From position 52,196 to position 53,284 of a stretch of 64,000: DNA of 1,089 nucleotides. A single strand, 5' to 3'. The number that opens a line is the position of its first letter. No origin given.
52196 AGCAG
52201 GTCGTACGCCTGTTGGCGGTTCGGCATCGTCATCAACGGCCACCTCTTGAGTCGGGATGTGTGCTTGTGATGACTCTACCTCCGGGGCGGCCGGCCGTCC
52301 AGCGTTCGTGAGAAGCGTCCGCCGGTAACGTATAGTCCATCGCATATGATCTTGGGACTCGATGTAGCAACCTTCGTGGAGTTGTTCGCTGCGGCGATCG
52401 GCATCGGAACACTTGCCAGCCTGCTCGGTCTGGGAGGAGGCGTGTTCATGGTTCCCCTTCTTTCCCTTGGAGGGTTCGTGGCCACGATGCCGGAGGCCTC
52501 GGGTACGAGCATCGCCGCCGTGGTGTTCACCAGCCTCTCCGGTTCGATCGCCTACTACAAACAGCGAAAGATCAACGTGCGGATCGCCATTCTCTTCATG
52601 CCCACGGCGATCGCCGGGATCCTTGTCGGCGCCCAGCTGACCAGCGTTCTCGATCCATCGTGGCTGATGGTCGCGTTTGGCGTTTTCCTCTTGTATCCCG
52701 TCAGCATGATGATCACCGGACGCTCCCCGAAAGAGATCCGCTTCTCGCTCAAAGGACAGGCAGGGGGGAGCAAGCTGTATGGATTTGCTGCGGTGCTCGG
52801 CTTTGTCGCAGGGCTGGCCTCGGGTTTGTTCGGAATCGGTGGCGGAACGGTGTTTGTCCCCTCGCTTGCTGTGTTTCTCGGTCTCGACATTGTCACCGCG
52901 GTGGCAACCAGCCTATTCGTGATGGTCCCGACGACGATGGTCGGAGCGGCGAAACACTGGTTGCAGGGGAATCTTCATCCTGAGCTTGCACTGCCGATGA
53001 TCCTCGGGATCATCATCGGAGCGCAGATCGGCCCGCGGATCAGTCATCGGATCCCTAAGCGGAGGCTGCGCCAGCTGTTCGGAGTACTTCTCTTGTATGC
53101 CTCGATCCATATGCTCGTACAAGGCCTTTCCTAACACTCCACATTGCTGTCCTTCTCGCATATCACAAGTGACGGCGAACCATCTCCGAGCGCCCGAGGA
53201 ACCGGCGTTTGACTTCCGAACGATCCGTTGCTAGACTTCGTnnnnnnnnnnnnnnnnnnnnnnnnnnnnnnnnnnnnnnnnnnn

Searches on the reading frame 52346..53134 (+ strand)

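Call 30: search_protein_families(library=pfam, proteins=[window:52346-53134:+], max_evalue=0.00001)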
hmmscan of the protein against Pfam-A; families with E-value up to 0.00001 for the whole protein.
window:52346-53134:+ (262 aa): 1 family
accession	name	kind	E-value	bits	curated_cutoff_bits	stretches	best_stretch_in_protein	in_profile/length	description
PF01925.25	TauE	-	4.4e-57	193.9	32.6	1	13-256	1-237/237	Sulfite exporter TauE/SafE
